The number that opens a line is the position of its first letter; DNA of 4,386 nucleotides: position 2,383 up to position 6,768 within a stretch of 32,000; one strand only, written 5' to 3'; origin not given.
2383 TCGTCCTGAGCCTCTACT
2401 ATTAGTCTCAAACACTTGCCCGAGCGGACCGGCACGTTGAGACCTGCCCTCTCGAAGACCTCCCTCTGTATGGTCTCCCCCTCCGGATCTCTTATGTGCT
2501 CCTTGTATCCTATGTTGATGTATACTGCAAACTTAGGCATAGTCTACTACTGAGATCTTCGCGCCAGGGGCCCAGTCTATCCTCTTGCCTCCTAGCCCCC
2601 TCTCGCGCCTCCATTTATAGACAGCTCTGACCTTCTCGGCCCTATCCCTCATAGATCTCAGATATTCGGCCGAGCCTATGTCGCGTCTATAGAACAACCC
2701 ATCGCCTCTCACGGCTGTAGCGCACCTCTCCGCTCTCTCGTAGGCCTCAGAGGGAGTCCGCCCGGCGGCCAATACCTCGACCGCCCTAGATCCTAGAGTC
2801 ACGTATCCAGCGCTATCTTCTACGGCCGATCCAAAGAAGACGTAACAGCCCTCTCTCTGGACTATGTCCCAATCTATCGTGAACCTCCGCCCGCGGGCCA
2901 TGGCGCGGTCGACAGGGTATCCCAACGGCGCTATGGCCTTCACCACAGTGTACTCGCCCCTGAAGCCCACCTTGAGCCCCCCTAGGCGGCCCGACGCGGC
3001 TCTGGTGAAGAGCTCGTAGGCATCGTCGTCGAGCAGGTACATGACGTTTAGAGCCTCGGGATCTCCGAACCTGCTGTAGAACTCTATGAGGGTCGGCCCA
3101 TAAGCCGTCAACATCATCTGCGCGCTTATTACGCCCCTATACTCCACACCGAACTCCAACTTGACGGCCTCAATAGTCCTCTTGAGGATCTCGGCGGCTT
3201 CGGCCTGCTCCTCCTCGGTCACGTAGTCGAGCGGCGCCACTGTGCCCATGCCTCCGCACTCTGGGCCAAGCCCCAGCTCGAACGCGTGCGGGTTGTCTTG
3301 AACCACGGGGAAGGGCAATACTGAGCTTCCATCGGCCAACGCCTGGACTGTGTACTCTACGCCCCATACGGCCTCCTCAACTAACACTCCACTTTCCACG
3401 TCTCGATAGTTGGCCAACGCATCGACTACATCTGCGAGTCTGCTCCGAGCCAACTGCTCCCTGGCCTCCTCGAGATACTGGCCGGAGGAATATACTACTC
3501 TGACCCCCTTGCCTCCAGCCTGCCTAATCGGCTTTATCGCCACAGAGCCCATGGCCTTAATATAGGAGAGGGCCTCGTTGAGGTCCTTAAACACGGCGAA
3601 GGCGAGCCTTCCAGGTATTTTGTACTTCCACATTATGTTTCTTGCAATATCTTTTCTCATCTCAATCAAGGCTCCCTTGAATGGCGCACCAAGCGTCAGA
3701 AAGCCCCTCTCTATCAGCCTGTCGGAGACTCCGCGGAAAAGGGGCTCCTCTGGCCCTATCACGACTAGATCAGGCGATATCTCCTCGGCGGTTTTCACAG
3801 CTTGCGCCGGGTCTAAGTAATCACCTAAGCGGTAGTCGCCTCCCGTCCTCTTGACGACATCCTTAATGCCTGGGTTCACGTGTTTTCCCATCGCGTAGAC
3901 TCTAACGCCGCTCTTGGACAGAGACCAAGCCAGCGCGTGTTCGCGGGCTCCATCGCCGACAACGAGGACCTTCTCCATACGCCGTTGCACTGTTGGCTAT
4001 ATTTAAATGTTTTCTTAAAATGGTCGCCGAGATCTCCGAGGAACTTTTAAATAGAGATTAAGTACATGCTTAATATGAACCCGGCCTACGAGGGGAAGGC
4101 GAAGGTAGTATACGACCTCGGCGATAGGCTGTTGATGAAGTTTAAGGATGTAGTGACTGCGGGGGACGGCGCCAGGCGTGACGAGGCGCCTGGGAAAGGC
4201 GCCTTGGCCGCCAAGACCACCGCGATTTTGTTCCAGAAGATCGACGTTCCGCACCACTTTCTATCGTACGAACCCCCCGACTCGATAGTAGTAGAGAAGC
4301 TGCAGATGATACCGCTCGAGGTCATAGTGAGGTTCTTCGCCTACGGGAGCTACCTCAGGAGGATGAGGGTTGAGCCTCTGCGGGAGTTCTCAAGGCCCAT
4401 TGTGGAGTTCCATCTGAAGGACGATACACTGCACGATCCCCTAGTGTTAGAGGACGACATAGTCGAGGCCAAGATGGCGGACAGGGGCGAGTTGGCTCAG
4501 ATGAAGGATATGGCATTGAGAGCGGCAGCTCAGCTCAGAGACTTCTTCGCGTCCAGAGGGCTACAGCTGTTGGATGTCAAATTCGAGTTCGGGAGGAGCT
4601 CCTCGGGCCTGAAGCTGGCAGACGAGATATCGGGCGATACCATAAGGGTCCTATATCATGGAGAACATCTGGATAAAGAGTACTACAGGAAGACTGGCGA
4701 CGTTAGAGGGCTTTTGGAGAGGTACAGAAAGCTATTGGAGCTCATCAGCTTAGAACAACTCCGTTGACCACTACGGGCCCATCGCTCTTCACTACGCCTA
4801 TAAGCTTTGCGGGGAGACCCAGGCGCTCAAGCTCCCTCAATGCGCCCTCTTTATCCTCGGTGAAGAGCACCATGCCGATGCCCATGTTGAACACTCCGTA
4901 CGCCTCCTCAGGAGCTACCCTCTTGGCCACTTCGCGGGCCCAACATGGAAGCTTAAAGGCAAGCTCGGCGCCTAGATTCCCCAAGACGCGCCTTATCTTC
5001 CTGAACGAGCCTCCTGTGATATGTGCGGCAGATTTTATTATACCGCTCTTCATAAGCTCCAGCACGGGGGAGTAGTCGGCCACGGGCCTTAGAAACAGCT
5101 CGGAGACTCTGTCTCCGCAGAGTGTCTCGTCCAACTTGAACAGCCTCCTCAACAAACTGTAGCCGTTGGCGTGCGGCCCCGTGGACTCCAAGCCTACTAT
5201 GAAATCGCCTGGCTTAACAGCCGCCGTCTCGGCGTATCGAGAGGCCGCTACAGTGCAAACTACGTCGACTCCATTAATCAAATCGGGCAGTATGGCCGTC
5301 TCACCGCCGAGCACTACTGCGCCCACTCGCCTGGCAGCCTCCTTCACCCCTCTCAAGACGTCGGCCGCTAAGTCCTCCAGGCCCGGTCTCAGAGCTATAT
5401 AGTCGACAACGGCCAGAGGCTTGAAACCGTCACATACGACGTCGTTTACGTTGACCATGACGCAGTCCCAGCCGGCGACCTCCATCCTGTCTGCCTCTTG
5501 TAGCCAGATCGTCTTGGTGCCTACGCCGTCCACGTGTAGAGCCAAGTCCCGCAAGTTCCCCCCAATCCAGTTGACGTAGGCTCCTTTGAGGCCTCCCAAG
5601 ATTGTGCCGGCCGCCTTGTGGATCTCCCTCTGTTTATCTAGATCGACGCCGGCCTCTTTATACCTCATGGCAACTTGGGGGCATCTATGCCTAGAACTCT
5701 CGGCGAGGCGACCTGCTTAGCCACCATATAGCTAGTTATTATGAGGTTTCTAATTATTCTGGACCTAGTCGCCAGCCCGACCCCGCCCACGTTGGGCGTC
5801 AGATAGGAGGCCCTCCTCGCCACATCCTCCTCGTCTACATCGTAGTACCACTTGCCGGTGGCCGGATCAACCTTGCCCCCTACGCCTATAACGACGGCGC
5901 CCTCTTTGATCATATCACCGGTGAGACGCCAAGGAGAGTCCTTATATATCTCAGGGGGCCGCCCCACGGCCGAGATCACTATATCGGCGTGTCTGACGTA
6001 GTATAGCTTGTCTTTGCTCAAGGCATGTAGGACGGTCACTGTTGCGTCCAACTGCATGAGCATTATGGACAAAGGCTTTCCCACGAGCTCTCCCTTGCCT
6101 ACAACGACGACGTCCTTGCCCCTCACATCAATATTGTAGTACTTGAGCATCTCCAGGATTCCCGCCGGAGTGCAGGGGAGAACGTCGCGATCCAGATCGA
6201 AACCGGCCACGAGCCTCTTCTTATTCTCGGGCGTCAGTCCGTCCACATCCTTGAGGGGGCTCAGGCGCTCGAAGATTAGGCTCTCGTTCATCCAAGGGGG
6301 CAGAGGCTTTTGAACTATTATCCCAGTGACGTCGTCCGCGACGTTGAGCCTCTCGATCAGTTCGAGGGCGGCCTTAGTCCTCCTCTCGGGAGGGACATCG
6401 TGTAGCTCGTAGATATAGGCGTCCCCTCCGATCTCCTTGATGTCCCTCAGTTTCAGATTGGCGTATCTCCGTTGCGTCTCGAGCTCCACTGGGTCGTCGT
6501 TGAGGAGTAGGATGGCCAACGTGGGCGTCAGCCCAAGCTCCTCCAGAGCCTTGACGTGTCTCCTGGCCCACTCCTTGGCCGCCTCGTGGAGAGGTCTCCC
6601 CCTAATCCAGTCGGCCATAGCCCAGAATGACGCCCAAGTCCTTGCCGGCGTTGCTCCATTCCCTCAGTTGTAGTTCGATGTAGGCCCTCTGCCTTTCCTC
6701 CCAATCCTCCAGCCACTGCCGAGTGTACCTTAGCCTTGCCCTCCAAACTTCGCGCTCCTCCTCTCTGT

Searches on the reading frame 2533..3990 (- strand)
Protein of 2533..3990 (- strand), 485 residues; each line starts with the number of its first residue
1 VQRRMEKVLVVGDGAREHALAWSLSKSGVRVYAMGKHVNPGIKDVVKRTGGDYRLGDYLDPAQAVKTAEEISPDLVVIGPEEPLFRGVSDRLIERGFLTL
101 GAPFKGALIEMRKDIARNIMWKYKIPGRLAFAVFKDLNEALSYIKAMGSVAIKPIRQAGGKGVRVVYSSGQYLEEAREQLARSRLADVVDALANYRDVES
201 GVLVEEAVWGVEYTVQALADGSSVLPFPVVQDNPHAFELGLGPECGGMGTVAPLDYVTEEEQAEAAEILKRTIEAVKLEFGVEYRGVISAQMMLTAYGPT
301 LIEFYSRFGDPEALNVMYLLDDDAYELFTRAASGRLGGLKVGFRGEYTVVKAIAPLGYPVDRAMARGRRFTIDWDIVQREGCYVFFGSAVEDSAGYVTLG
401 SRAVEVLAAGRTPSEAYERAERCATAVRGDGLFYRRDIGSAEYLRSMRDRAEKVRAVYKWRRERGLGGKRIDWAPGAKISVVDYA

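Call 97: search_protein_families(library=pfam, proteins=[window:2533-3990:-], max_evalue=0.00001)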
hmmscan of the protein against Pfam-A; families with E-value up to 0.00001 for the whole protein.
window:2533-3990:- (485 aa): 3 families
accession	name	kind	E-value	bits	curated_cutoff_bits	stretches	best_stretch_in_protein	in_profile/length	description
PF01071.24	GARS_A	-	1.5e-38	133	27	1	113-313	3-194/194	Phosphoribosylglycinamide synthetase, ATP-grasp (A) domain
PF02844.21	GARS_N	-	3.9e-19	69.7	29.5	1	7-110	2-100/100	Phosphoribosylglycinamide synthetase, N domain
PF02843.22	GARS_C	-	8.3e-13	48.9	34.8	1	349-440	2-91/92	Phosphoribosylglycinamide synthetase, C domain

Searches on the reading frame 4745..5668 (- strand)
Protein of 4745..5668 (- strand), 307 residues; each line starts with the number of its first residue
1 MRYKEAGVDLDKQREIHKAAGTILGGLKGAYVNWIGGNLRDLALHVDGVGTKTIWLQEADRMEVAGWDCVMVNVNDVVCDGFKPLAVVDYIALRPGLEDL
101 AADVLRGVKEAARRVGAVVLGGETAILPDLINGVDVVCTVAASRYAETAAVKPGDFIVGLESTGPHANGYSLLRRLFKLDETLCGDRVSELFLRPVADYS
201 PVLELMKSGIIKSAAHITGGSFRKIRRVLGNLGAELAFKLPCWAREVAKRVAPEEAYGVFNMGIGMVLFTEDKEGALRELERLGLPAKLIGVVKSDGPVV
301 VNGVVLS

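Call 97: search_protein_families(library=pfam, proteins=[window:4745-5668:-], max_evalue=0.00001)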
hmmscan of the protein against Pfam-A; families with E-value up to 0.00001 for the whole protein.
window:4745-5668:- (307 aa): 2 families
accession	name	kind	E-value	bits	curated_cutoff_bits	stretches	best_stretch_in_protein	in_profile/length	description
PF00586.29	AIRS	-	1.2e-18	68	24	1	39-139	12-107/112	AIR synthase related protein, N-terminal domain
PF02769.27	AIRS_C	-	6.6e-18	65.8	23.1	1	152-298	1-150/156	AIR synthase related protein, C-terminal domain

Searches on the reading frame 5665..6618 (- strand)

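Call 97: search_protein_families(library=pfam, proteins=[window:5665-6618:-], max_evalue=0.00001)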
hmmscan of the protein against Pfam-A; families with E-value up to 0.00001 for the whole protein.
window:5665-6618:- (317 aa): 2 families
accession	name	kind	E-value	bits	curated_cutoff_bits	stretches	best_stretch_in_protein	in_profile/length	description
PF02882.25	THF_DHG_CYH_C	-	6.8e-42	142.9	27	1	130-293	2-153/160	Tetrahydrofolate dehydrogenase/cyclohydrolase, NAD(P)-binding domain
PF00763.28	THF_DHG_CYH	-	1.3e-20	74.2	32.8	1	5-126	1-115/115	Tetrahydrofolate dehydrogenase/cyclohydrolase, catalytic domain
